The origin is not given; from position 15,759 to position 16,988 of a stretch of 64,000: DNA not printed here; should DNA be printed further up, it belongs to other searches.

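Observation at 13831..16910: Triplicated tandem array of a diverging unknown protein family immediately downstream of clpC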

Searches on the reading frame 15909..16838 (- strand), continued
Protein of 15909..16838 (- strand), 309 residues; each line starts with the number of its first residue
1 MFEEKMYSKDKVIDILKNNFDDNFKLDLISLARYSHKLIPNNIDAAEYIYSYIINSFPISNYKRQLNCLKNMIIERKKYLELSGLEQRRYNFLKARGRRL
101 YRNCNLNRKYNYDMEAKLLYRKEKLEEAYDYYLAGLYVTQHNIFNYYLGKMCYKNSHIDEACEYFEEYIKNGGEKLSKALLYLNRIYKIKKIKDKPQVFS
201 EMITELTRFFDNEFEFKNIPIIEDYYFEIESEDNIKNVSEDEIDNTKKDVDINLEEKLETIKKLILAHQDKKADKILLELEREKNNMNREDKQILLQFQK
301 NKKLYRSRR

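Call 43: search_protein_families(library=ncbifam, proteins=[L009:8285-9079:+, L011:8249-9043:+, L012:8190-9017:+, L008:24-512:+, L010:74-385:+, L009:10665-11666:+, L009:11718-12734:+, L013:9234-9593:+, L013:10476-11705:+, L009:7420-8244:+], max_evalue=0.001)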
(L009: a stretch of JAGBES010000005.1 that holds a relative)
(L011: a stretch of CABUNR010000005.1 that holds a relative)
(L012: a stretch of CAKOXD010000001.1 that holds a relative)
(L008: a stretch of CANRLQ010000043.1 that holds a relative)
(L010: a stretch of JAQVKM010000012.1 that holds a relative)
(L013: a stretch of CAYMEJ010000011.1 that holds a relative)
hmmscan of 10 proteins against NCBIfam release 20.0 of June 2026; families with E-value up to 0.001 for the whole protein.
L009:8285-9079:+ (264 aa): 56 families (the best 25 are shown)
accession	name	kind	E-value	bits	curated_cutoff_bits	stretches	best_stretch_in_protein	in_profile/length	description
NF006071.0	PRK08215.1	equivalog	7.4e-106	353.5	372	1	7-263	1-257/258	RNA polymerase sporulation sigma factor SigG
TIGR02850.1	spore_sigG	equivalog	4.7e-100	334.2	457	1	10-263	1-254/254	RNA polymerase sporulation sigma factor SigG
NF004052.0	PRK05572.1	subfamily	2.6e-80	269.6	311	1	19-263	8-250/252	SigF/SigG family RNA polymerase sporulation sigma factor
TIGR02885.1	spore_sigF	equivalog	2.8e-80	269.5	321.45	1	33-261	1-229/231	RNA polymerase sporulation sigma factor SigF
TIGR02980.1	SigBFG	subfamily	3.2e-74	249.4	234.35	1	43-262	3-225/227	SigB/SigF/SigG family RNA polymerase sigma factor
NF005644.0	PRK07408.1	subfamily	2.3e-40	138.9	261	1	27-263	10-253/258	RNA polymerase sigma factor SigF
TIGR02941.1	Sigma_B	equivalog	5.6e-40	137.4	315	1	27-261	12-251/255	RNA polymerase sigma factor SigB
NF005514.0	PRK07122.1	subfamily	9.1e-40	136.5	372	1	42-260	39-260/264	RNA polymerase sigma factor SigF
TIGR02997.1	Sig70-cyanoRpoD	subfamily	2.5e-33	115.6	384.5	1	27-259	59-297/298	RNA polymerase sigma factor, RpoD/SigA family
TIGR02393.1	RpoD_Cterm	equivalog_domain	6e-32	111.1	354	1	44-260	1-225/238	RNA polymerase sigma factor RpoD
TIGR02937.1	sigma70-ECF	superfamily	1.1e-31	109.7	42.9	1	44-262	2-164/165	sigma-70 family RNA polymerase sigma factor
NF004471.0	PRK05803.1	subfamily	3e-31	108.5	252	2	20-126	27-133/235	RNA polymerase sporulation sigma factor SigK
NF006666.0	PRK09210.1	equivalog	4.7e-31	108.4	572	1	21-249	110-346/370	RNA polymerase sigma factor RpoD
TIGR02394.1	rpoS_proteo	equivalog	4.1e-30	105.3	378.7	1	23-263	26-274/285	RNA polymerase sigma factor RpoS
NF004208.0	PRK05658.1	equivalog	2.8e-29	102.6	555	1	21-228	370-581/631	RNA polymerase sigma factor RpoD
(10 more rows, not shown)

L011:8249-9043:+ (264 aa): 57 families (the best 25 are shown)
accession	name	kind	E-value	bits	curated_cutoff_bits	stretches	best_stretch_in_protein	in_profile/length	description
NF006071.0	PRK08215.1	equivalog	1.1e-108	362.7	372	1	7-263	1-257/258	RNA polymerase sporulation sigma factor SigG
TIGR02850.1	spore_sigG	equivalog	2.1e-102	341.9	457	1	10-263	1-254/254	RNA polymerase sporulation sigma factor SigG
NF004052.0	PRK05572.1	subfamily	4.9e-79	265.4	311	1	19-263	8-250/252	SigF/SigG family RNA polymerase sporulation sigma factor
TIGR02885.1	spore_sigF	equivalog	5.4e-77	258.7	321.45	1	34-261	2-229/231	RNA polymerase sporulation sigma factor SigF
TIGR02980.1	SigBFG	subfamily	1.3e-74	250.7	234.35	1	44-262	4-225/227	SigB/SigF/SigG family RNA polymerase sigma factor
NF005644.0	PRK07408.1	subfamily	1.8e-42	145.8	261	1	26-263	10-253/258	RNA polymerase sigma factor SigF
NF005514.0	PRK07122.1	subfamily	4.4e-40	137.5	372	1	45-260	42-260/264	RNA polymerase sigma factor SigF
TIGR02941.1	Sigma_B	equivalog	6.1e-40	137.3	315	1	25-261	10-251/255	RNA polymerase sigma factor SigB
TIGR02997.1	Sig70-cyanoRpoD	subfamily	1.8e-36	126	384.5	1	22-259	54-297/298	RNA polymerase sigma factor, RpoD/SigA family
TIGR02393.1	RpoD_Cterm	equivalog_domain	2e-34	119.3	354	1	45-260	2-225/238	RNA polymerase sigma factor RpoD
TIGR02394.1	rpoS_proteo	equivalog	7e-33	114.3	378.7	1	22-263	25-274/285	RNA polymerase sigma factor RpoS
NF004471.0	PRK05803.1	subfamily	2.1e-32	112.2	252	2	20-126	27-133/235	RNA polymerase sporulation sigma factor SigK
NF006666.0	PRK09210.1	equivalog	1.8e-31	109.8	572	1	20-252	109-349/370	RNA polymerase sigma factor RpoD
NF004207.0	PRK05657.1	equivalog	3.7e-31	108.7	394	1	23-263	69-317/329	RNA polymerase sigma factor RpoS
TIGR02937.1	sigma70-ECF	superfamily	3.7e-31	108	42.9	1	46-261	4-163/165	sigma-70 family RNA polymerase sigma factor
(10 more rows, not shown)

L012:8190-9017:+ (275 aa): 58 families (the best 25 are shown)
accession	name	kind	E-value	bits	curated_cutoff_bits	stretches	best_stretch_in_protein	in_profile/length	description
NF006071.0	PRK08215.1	equivalog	5.2e-108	360.5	372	1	18-274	1-257/258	RNA polymerase sporulation sigma factor SigG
TIGR02850.1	spore_sigG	equivalog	4.9e-103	344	457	1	21-274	1-254/254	RNA polymerase sporulation sigma factor SigG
NF004052.0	PRK05572.1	subfamily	2.3e-81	273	311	1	30-274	8-250/252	SigF/SigG family RNA polymerase sporulation sigma factor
TIGR02885.1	spore_sigF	equivalog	3.2e-80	269.3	321.45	1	44-272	1-229/231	RNA polymerase sporulation sigma factor SigF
TIGR02980.1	SigBFG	subfamily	3e-75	252.8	234.35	1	54-273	3-225/227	SigB/SigF/SigG family RNA polymerase sigma factor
TIGR02941.1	Sigma_B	equivalog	3.1e-42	144.8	315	1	39-272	16-251/255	RNA polymerase sigma factor SigB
NF005644.0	PRK07408.1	subfamily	1.4e-41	142.9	261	1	38-274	10-253/258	RNA polymerase sigma factor SigF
NF005514.0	PRK07122.1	subfamily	4.6e-40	137.4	372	1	54-271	40-260/264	RNA polymerase sigma factor SigF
TIGR02997.1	Sig70-cyanoRpoD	subfamily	2.7e-33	115.5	384.5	1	37-270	58-297/298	RNA polymerase sigma factor, RpoD/SigA family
TIGR02937.1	sigma70-ECF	superfamily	9.9e-33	113.1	42.9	1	55-272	2-163/165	sigma-70 family RNA polymerase sigma factor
TIGR02393.1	RpoD_Cterm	equivalog_domain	1.7e-31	109.6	354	1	55-270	1-224/238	RNA polymerase sigma factor RpoD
TIGR02394.1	rpoS_proteo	equivalog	4.3e-31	108.5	378.7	1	33-274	25-274/285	RNA polymerase sigma factor RpoS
TIGR02479.1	FliA_WhiG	subfamily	1.3e-30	106.8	189.6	1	73-273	18-222/224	FliA/WhiG family RNA polymerase sigma factor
NF004471.0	PRK05803.1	subfamily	1.8e-30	105.9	252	2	31-137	27-133/235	RNA polymerase sporulation sigma factor SigK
NF006666.0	PRK09210.1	equivalog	4.1e-30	105.3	572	1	32-253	110-335/370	RNA polymerase sigma factor RpoD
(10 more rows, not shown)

L008:24-512:+ (162 aa): 40 families (the best 25 are shown)
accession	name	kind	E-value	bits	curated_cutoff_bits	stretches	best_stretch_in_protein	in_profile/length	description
NF006071.0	PRK08215.1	equivalog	3.7e-59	200.4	372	1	1-161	97-257/258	RNA polymerase sporulation sigma factor SigG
TIGR02850.1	spore_sigG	equivalog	6.1e-58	196.2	457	1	1-161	94-254/254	RNA polymerase sporulation sigma factor SigG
TIGR02885.1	spore_sigF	equivalog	1.2e-49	169.3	321.45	1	1-159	71-229/231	RNA polymerase sporulation sigma factor SigF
NF004052.0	PRK05572.1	subfamily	1.4e-47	162.3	311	1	1-161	92-250/252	SigF/SigG family RNA polymerase sporulation sigma factor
TIGR02980.1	SigBFG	subfamily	1.8e-45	155.4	234.35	1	1-159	63-224/227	SigB/SigF/SigG family RNA polymerase sigma factor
NF005514.0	PRK07122.1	subfamily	5.2e-23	81.5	372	1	2-158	101-260/264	RNA polymerase sigma factor SigF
TIGR02941.1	Sigma_B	equivalog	3.7e-22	79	315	1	2-159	90-251/255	RNA polymerase sigma factor SigB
NF005644.0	PRK07408.1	subfamily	1.8e-20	73.6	261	1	2-161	89-253/258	RNA polymerase sigma factor SigF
TIGR02937.1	sigma70-ECF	superfamily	6.6e-13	48.6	42.9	1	25-160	85-164/165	sigma-70 family RNA polymerase sigma factor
TIGR02479.1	FliA_WhiG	subfamily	1.5e-12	47.7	189.6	1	17-159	73-221/224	FliA/WhiG family RNA polymerase sigma factor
TIGR02997.1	Sig70-cyanoRpoD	subfamily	2.1e-11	43.7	384.5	1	12-157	146-297/298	RNA polymerase sigma factor, RpoD/SigA family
TIGR02393.1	RpoD_Cterm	equivalog_domain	8.1e-11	42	354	1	15-157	75-224/238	RNA polymerase sigma factor RpoD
TIGR02394.1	rpoS_proteo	equivalog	4e-10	39.7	378.7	1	27-161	133-274/285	RNA polymerase sigma factor RpoS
NF005248.0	PRK06759.1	equivalog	8e-10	38.7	133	1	99-160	92-153/156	RNA polymerase factor sigma-70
NF006158.0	PRK08301.1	equivalog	2e-09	37.2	339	1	67-160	134-236/241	RNA polymerase sporulation sigma factor SigE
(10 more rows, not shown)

L010:74-385:+ (103 aa): 19 families
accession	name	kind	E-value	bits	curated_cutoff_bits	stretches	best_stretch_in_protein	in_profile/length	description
NF006071.0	PRK08215.1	equivalog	1.7e-34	119.6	372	1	3-102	158-257/258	RNA polymerase sporulation sigma factor SigG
TIGR02850.1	spore_sigG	equivalog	3.6e-34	118.4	457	1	4-102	156-254/254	RNA polymerase sporulation sigma factor SigG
TIGR02885.1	spore_sigF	equivalog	2.8e-25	89.5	321.45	1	3-100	132-229/231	RNA polymerase sporulation sigma factor SigF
NF004052.0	PRK05572.1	subfamily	1.8e-24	86.6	311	1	4-102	154-250/252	SigF/SigG family RNA polymerase sporulation sigma factor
TIGR02980.1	SigBFG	subfamily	1.7e-22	80.2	234.35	1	4-101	126-225/227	SigB/SigF/SigG family RNA polymerase sigma factor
TIGR02937.1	sigma70-ECF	superfamily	9e-12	44.9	42.9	1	29-101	92-164/165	sigma-70 family RNA polymerase sigma factor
NF005644.0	PRK07408.1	subfamily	6.4e-11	42.4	261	1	9-102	158-253/258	RNA polymerase sigma factor SigF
NF006158.0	PRK08301.1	equivalog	1e-10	41.5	339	1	8-102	134-237/241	RNA polymerase sporulation sigma factor SigE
NF004471.0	PRK05803.1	subfamily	1.5e-10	40.7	252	1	6-100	123-226/235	RNA polymerase sporulation sigma factor SigK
TIGR02835.1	spore_sigmaE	equivalog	8.9e-10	38.4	348.6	1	8-102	127-230/234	RNA polymerase sporulation sigma factor SigE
TIGR02941.1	Sigma_B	equivalog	2.1e-09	37.2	315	1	15-101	165-252/255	RNA polymerase sigma factor SigB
TIGR02846.1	spore_sigmaK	equivalog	4.9e-09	36.1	298.65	1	6-100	121-224/227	RNA polymerase sporulation sigma factor SigK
NF005248.0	PRK06759.1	equivalog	9.6e-09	35.2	133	1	41-102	93-154/156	RNA polymerase factor sigma-70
NF005514.0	PRK07122.1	subfamily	1.3e-08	34.3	372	1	11-95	172-256/264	RNA polymerase sigma factor SigF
TIGR02479.1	FliA_WhiG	subfamily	9.9e-07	28.7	189.6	1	9-101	126-222/224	FliA/WhiG family RNA polymerase sigma factor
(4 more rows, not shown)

L009:10665-11666:+ (333 aa): 10 families
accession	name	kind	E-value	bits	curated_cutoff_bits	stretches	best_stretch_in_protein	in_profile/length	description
NF053513.1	Gtran_IagA_BgsA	equivalog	1.6e-150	500.7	460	1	1-331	1-333/333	LTA glycolipid anchor biosynthesis glycosyltransferase, IagA/BgsA family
NF049987.1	DaglGlyslTfaseDgs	equivalog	3.6e-102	341.7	500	1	1-331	1-329/332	processive diacylglycerol alpha-glucosyltransferase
NF047684.1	TeichurnBiosyTuaC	equivalog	7.2e-10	38.3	550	1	130-330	189-390/391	teichuronic acid biosynthesis protein TuaC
TIGR04047.1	MSMEG_0565_glyc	hypoth_equivalog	2.5e-09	36.7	259.85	1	115-326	149-371/373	MSMEG_0565 family glycosyltransferase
NF053787.1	GlcN_PG_synth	equivalog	1.3e-08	34.1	480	1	67-329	106-359/361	N-acetylglucosaminyl phosphatidylglycerol synthase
TIGR02149.1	glgA_Coryne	subfamily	2.9e-08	33.3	302.4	1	38-297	78-351/391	glycogen synthase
TIGR03999.1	thiol_BshA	equivalog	6.2e-08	32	273.7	1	126-328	167-368/375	N-acetyl-alpha-D-glucosaminyl L-malate synthase BshA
NF049988.1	MGlcDAGSynMgs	equivalog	3.5e-06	26.6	400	1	125-331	175-389/398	alpha-monoglucosyldiacylglycerol synthase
TIGR04157.1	glyco_rSAM_CFB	subfamily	1.3e-05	24.3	400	1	101-207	165-278/406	TIGR04157 family glycosyltransferase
NF038298.1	EPS_HpsO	equivalog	1.6e-05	23.9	575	1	129-328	172-386/388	hormogonium polysaccharide biosynthesis glycosyltransferase HpsO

L009:11718-12734:+ (338 aa): 1 family
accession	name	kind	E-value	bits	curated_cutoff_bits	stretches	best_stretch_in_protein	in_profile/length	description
NF007774.0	PRK10461.1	equivalog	7.7e-25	87.5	498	1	39-308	40-318/351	FAD:protein FMN transferase ApbE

L013:9234-9593:+ (119 aa): 0 families

L013:10476-11705:+ (409 aa): 4 families
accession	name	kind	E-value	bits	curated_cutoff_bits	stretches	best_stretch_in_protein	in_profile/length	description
NF051431.1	Rv0361_Cterm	subfamily_domain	5.1e-09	36.5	37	1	56-173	12-135/140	Rv0361 family membrane protein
NF053815.1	teico_TcaA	equivalog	5.9e-09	35.3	550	1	3-180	4-174/463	membrane-associated protein TcaA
NF053527.1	lipo_Cory_WKLS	subfamily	4.3e-05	23.5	105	1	114-181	82-149/166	WKL family lipoprotein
NF011622.0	PRK15048.1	equivalog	0.0004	19.6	900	1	31-136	171-273/553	methyl-accepting chemotaxis protein II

L009:7420-8244:+ (274 aa): 0 families
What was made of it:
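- Scores are 353-363 bits for the three full-length genes, E down to 1e-108 (call 43).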

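Call 48: search_protein_families(library=padloc, proteins=[window:15909-16838:-, P0014, L009:9128-10378:+], max_evalue=0.01)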
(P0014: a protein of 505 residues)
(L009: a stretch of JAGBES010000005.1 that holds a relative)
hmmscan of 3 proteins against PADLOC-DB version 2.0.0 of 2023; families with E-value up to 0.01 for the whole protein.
window:15909-16838:- (309 aa): 0 families

P0014 (505 aa): 0 families

L009:9128-10378:+ (416 aa): 0 families

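Call 49: search_protein_families(library=phrogs, proteins=[window:15909-16838:-, P0014, L009:9128-10378:+], max_evalue=0.01)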
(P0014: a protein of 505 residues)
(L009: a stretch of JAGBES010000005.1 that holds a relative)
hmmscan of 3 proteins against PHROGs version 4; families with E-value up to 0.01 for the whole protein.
window:15909-16838:- (309 aa): 0 families

P0014 (505 aa): 0 families

L009:9128-10378:+ (416 aa): 0 families

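Call 57: list_cluster_members(proteins=[P0006, P0004, window:15909-16838:-, window:14844-15779:-, window:13837-14754:-, window:16911-19229:-])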
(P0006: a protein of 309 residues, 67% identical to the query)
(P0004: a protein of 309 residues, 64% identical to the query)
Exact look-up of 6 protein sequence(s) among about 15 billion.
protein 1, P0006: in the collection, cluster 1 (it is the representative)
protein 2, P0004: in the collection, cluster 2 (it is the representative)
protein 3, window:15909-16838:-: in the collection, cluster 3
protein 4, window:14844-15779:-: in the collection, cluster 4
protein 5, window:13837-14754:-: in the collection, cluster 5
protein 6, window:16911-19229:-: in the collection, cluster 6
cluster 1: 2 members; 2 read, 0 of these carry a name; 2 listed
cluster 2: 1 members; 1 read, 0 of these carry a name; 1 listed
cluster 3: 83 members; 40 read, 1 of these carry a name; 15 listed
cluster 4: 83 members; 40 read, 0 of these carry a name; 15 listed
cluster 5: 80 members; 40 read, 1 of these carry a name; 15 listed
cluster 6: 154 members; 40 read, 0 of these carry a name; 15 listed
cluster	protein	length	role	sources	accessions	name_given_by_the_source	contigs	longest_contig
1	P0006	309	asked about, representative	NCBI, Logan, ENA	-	-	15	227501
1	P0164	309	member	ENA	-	-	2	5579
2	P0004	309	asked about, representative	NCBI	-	-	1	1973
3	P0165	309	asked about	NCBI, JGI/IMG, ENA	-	-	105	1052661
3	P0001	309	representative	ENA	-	-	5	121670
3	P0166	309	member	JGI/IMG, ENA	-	hypothetical protein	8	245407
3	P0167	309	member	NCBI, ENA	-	-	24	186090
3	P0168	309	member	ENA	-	-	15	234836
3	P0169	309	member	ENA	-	-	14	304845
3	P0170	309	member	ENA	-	-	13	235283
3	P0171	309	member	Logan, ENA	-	-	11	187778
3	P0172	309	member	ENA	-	-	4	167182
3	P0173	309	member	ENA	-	-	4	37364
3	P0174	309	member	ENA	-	-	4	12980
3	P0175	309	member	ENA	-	-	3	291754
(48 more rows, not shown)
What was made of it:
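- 15909..16838 (-): Paralog c (309 aa), the copy next to clpC. Layout: N-terminal helical region, TPR core, acidic disordered linker, basic C-terminal three-helix module ending in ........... This exact protein is on 105 contigs (call 57).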

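Call 59: find_related_loci(query=A4, collection=metagenome_contigs, flank=8000)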
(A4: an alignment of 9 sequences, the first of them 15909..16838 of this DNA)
Query A4 (309 aa) in metagenome_contigs; peptide patterns used: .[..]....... (x = any residue, [..] = any of these).
56 stretches matched a pattern; 5 encode a relative of the query (tblastn E <= 1e-3); 5 distinct loci.
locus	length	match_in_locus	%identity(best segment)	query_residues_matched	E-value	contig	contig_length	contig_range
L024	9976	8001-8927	100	1-309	0e+0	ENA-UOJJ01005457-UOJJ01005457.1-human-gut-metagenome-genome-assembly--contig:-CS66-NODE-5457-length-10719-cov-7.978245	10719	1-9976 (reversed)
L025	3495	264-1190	94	1-309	0e+0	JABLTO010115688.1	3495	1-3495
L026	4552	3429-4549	80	1-309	7e-165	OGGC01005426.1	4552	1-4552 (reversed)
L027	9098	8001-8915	62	1-309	1e-114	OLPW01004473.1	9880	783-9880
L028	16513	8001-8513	31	138-309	1e-13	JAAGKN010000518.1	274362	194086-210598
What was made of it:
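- Tried and rejected: The metagenome scan added only 5 (call 59).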
